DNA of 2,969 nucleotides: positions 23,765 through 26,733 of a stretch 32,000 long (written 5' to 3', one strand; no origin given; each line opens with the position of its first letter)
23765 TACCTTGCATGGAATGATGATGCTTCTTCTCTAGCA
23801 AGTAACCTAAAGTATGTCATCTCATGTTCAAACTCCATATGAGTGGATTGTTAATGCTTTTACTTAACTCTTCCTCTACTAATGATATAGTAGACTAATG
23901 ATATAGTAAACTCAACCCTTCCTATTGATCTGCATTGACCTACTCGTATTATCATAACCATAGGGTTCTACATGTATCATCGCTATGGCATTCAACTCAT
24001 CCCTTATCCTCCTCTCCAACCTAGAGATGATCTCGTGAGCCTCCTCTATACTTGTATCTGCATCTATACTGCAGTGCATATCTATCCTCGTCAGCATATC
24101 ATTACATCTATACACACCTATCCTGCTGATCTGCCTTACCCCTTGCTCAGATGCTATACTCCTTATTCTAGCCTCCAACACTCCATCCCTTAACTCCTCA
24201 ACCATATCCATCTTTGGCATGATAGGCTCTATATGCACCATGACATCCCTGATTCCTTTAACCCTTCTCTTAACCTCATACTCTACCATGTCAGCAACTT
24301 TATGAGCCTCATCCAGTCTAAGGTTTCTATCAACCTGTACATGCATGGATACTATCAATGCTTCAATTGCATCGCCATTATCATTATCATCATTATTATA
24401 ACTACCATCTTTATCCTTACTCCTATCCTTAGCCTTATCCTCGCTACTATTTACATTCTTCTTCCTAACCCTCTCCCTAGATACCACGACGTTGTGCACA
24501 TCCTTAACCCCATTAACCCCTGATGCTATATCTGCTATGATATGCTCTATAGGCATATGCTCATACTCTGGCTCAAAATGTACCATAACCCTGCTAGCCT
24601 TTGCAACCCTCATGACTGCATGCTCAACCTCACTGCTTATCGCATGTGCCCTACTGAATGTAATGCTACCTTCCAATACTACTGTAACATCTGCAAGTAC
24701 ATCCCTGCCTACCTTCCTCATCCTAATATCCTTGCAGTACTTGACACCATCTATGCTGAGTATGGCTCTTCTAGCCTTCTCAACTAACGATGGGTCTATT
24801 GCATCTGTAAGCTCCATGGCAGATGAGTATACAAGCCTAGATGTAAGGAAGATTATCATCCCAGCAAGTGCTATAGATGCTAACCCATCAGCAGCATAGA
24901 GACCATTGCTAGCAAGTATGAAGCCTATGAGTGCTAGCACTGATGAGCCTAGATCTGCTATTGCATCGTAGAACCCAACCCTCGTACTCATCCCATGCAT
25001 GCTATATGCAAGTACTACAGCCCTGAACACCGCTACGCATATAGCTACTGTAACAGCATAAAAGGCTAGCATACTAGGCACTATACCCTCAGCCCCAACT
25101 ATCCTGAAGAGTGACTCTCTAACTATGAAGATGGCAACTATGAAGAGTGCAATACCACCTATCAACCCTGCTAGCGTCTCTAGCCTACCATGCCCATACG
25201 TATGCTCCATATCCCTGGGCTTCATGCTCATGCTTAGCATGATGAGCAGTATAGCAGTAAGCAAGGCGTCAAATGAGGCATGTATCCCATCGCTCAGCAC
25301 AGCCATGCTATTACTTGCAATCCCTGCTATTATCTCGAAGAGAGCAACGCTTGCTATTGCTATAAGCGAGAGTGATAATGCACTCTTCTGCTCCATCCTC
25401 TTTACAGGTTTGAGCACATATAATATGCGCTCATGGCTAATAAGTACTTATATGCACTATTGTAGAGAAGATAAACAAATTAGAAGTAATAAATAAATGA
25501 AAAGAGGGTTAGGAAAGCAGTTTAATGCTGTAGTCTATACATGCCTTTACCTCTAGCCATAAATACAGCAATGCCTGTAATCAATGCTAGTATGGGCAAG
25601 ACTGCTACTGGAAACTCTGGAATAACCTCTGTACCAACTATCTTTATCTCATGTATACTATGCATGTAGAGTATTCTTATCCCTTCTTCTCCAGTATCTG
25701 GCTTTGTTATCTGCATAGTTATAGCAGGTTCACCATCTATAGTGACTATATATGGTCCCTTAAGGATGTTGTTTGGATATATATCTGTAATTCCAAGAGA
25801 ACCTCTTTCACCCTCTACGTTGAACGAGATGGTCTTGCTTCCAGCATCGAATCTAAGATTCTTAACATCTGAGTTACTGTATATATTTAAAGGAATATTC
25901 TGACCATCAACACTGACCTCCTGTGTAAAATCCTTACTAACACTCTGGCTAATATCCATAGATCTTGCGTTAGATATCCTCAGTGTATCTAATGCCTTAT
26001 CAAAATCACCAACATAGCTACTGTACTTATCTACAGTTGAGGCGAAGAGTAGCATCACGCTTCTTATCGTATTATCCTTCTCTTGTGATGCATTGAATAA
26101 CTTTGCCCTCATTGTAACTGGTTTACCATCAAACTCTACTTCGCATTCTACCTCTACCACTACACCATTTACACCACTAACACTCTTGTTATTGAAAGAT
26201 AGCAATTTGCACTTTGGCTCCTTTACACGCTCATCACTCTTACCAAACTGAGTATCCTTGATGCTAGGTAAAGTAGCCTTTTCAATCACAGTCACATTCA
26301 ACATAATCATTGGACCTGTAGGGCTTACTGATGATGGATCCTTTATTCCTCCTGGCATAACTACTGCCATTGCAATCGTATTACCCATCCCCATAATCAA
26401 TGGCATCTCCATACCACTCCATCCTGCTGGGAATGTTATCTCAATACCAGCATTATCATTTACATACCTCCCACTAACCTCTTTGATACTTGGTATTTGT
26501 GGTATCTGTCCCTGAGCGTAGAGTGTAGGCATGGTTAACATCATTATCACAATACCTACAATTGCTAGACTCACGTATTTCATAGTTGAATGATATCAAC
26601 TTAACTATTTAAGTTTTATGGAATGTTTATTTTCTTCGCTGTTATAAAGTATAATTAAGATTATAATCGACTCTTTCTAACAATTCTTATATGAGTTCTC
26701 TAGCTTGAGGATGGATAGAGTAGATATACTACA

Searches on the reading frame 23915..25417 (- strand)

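Call 78: search_protein_families(library=pfam, proteins=[window:23915-25417:-], max_evalue=0.01)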
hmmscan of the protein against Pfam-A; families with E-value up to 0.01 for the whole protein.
window:23915-25417:- (501 aa): 2 families
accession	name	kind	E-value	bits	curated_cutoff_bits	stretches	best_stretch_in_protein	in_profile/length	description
PF16916.11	ZT_dimer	-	5.1e-39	132.6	26.7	3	209-284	3-78/78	Dimerisation domain of Zinc Transporter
PF01545.26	Cation_efflux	-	3.3e-30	105.8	26.6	1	16-203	3-197/198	Cation efflux family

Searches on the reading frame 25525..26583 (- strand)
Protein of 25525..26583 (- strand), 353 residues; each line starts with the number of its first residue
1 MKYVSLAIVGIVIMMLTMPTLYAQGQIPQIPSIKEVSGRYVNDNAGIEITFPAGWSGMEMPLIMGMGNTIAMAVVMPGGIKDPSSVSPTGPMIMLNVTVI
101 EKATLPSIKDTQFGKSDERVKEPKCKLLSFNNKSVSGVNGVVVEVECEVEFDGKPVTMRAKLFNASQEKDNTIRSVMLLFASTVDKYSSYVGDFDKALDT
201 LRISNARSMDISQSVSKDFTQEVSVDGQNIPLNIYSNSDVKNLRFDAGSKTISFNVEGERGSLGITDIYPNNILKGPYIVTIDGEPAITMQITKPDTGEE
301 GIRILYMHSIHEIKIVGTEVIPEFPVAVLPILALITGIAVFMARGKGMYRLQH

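Call 5: search_protein_families(library=pfam, proteins=[window:25525-26583:-], max_evalue=1)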
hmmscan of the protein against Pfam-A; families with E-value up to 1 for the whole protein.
window:25525-26583:- (353 aa): 0 families

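Call 6: search_protein_families(library=ncbifam, proteins=[window:25525-26583:-], max_evalue=1)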
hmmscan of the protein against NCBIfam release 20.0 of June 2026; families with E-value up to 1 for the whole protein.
window:25525-26583:- (353 aa): 2 families
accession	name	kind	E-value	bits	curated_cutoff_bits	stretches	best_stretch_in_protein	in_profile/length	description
TIGR04296.1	PEFG-CTERM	domain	0.0018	17.9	25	1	320-340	1-21/30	PEFG-CTERM sorting domain-containing protein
TIGR03913.1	rad_SAM_trio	equivalog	0.25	9.7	591.75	1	148-213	96-160/477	GDL motif peptide-associated radical SAM/SPASM maturase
